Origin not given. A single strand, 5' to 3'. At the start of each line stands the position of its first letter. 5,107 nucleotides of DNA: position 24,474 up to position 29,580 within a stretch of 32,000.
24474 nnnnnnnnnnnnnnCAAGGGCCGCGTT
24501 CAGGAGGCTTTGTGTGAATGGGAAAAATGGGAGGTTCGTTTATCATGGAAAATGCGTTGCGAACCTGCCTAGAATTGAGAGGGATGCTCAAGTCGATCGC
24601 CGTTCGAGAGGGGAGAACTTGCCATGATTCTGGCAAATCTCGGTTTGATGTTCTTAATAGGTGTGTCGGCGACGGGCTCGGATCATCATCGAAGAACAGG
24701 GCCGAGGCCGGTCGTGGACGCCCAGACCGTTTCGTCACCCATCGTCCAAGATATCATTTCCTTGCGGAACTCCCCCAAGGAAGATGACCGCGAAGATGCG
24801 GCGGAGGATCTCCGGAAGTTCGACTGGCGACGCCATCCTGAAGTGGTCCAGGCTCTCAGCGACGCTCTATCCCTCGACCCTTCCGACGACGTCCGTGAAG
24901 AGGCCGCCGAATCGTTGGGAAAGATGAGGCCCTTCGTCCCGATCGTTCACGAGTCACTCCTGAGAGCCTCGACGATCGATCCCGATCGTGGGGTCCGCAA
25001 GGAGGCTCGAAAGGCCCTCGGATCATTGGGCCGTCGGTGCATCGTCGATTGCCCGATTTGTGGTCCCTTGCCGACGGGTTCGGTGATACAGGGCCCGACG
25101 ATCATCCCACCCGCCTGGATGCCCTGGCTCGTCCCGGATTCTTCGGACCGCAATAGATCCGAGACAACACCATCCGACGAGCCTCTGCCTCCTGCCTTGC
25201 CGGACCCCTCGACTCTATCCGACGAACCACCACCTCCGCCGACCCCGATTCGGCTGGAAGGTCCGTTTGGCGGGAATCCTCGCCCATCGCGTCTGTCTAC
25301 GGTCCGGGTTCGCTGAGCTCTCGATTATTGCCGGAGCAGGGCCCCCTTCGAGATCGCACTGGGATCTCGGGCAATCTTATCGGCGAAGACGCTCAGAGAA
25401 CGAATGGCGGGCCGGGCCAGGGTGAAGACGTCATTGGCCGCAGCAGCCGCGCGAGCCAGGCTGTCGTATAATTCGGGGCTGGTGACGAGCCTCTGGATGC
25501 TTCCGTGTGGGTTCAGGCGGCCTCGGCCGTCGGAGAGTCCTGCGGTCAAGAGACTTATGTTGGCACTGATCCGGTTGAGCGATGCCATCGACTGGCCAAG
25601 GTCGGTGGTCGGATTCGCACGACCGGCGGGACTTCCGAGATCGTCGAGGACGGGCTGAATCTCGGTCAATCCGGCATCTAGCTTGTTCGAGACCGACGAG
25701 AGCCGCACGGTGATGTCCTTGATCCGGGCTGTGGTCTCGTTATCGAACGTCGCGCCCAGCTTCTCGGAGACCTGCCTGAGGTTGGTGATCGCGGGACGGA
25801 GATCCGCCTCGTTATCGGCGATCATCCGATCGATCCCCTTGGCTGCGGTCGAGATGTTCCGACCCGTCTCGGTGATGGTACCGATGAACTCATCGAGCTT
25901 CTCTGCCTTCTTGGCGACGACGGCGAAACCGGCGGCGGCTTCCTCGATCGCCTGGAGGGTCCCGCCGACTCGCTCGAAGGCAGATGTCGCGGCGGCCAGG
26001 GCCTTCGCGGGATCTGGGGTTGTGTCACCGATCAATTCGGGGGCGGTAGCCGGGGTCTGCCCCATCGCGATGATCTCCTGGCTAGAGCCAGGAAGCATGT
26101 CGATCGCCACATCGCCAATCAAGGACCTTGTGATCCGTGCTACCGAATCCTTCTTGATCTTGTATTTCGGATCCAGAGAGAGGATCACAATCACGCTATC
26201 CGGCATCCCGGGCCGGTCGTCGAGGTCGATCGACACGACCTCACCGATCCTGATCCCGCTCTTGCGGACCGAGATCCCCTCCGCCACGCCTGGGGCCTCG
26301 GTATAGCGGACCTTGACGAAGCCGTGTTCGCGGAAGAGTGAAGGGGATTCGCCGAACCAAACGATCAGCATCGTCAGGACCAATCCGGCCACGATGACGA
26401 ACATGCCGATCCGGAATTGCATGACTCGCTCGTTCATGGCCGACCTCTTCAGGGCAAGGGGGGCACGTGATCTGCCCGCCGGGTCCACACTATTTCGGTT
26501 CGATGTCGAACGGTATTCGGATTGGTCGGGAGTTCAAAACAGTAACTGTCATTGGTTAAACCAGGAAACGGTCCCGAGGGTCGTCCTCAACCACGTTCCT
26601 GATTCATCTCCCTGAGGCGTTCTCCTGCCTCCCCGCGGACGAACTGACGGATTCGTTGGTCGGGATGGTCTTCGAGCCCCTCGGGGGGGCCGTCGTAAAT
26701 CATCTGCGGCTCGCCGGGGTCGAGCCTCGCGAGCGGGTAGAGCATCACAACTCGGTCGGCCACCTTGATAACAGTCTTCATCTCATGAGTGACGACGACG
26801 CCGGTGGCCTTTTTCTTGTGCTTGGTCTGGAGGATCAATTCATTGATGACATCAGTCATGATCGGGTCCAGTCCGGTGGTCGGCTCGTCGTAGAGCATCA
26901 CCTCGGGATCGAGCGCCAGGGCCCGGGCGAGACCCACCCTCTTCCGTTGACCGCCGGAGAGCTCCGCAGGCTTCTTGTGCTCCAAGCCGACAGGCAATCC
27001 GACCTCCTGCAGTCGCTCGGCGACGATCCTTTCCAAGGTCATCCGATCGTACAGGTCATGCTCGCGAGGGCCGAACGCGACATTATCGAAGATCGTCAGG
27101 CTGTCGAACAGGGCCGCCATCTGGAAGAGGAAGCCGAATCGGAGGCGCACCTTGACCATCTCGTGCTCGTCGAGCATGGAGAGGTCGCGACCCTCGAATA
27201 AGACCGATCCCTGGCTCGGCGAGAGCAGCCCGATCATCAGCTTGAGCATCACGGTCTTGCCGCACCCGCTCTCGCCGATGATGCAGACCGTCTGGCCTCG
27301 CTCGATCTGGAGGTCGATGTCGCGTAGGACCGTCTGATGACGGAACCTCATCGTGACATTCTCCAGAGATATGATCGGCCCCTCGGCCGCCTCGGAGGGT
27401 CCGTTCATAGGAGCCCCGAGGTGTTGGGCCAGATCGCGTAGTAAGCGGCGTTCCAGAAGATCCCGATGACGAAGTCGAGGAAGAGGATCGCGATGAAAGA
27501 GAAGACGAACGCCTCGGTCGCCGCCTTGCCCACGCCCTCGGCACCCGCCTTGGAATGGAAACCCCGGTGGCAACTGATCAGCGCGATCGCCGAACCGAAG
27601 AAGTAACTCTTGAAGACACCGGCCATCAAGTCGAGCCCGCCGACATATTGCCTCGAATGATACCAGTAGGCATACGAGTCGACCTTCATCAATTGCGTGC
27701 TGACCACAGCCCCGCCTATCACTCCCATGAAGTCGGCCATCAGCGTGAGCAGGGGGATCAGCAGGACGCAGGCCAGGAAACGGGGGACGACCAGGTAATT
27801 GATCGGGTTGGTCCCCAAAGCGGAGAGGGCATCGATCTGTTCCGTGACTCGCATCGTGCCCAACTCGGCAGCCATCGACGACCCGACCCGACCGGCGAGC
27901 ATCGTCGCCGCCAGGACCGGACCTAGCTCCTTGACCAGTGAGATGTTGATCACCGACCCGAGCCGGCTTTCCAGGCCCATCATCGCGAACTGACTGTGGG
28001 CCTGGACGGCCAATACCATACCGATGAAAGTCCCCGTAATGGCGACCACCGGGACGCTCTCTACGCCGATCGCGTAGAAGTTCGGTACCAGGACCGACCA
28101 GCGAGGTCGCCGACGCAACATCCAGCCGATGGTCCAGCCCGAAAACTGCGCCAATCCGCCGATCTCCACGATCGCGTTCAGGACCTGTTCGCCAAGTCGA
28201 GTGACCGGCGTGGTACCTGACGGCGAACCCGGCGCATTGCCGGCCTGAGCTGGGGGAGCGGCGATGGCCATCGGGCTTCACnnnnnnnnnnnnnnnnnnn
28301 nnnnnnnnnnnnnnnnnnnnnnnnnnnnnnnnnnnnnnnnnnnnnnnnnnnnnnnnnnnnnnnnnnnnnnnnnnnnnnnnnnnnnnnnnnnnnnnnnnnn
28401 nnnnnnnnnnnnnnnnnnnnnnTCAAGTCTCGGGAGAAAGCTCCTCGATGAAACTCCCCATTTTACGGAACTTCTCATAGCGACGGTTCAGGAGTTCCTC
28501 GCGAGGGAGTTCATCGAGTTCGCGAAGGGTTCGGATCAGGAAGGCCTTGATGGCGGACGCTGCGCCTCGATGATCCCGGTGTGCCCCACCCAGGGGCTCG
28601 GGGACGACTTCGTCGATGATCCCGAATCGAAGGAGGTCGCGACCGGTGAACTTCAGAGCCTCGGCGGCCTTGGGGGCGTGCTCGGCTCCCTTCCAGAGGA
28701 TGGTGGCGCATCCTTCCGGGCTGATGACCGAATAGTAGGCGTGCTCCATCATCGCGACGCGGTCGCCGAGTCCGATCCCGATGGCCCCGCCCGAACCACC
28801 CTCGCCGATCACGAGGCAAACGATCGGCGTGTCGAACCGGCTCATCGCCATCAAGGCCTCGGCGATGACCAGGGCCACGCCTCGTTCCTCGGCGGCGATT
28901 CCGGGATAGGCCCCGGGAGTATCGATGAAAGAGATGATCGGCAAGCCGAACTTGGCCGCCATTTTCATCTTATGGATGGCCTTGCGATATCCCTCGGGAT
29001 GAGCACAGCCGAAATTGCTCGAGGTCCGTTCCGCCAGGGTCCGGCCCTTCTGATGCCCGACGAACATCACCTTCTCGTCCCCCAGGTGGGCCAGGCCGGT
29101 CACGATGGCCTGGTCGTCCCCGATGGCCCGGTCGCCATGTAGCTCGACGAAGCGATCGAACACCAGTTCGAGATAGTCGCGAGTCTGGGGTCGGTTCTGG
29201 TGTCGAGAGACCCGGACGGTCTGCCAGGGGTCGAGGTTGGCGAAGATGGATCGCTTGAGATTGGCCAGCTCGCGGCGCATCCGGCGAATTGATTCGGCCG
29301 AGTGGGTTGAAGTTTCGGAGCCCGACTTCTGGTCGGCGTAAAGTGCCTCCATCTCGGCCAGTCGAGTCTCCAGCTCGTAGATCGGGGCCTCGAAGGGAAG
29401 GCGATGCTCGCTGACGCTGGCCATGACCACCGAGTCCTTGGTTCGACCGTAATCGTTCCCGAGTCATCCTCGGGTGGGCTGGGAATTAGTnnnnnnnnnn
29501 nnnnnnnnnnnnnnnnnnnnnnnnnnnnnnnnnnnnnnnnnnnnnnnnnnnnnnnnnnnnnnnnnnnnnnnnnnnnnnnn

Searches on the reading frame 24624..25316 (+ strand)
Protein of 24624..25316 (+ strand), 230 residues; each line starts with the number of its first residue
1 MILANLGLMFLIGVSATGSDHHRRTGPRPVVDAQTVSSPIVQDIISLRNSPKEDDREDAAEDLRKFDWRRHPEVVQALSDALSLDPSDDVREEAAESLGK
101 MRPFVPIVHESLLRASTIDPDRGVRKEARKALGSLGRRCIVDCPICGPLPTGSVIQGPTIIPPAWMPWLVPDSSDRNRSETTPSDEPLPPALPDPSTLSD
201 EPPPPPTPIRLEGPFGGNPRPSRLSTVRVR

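Call 19: search_protein_families(library=pfam, proteins=[window:24624-25316:+], max_evalue=0.001)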
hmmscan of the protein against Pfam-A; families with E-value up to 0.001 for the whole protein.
window:24624-25316:+ (230 aa): 3 families
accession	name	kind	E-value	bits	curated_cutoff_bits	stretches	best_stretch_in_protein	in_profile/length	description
PF13646.12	HEAT_2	-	4.8e-10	40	27.7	1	47-133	8-88/88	HEAT repeats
PF03130.22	HEAT_PBS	-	7.2e-05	23.4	20.9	0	90-103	1-14/27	PBS lyase HEAT-like repeat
PF02985.28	HEAT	-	0.00013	22.3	23.5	0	77-101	4-27/31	HEAT repeat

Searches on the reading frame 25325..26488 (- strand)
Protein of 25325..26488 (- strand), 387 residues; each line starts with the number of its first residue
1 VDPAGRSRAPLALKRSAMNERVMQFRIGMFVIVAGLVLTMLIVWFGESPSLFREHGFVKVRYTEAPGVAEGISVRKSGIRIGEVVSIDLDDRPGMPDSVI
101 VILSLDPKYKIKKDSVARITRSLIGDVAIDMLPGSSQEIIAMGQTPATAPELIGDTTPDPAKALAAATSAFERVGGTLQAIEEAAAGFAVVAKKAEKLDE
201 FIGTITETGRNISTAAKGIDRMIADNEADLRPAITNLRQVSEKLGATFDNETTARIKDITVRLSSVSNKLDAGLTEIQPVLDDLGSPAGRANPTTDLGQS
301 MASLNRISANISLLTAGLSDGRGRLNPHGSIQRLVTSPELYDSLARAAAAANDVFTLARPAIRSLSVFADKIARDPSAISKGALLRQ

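Call 19: search_protein_families(library=pfam, proteins=[window:25325-26488:-], max_evalue=0.001)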
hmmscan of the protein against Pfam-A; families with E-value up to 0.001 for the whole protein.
window:25325-26488:- (387 aa): 1 family
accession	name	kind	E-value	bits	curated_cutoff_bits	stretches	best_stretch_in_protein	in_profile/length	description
PF02470.25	MlaD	-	4.2e-10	40.2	25.1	1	58-134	5-81/81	MlaD protein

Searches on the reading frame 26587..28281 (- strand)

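Call 19: search_protein_families(library=pfam, proteins=[window:26587-28281:-], max_evalue=0.001)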
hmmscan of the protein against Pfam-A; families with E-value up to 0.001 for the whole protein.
window:26587-28281:- (564 aa): 1 family
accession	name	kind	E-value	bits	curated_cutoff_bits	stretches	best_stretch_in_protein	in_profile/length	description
PF00005.33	ABC_tran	-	6.4e-32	111.4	25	1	319-469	1-137/137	ABC transporter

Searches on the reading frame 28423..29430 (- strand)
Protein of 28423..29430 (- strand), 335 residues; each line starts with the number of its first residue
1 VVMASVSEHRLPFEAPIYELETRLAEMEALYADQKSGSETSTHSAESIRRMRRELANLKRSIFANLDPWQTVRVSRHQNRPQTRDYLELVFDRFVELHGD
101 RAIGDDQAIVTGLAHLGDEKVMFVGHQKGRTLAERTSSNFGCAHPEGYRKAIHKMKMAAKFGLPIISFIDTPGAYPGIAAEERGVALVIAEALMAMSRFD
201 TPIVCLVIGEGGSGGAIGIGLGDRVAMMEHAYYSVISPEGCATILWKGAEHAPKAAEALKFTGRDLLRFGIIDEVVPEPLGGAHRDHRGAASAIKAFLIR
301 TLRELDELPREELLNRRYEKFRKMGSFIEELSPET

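Call 19: search_protein_families(library=pfam, proteins=[window:28423-29430:-], max_evalue=0.001)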
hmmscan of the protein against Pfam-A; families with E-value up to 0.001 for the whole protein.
window:28423-29430:- (335 aa): 2 families
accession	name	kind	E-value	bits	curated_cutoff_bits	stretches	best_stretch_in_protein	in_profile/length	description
PF03255.19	ACCA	-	3.3e-132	440.8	23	1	11-325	2-310/310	Acetyl co-enzyme A carboxylase carboxyltransferase-like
PF01039.27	Carboxyl_trans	-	1.6e-19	70.4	22.3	1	94-254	273-425/493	Carboxyl transferase domain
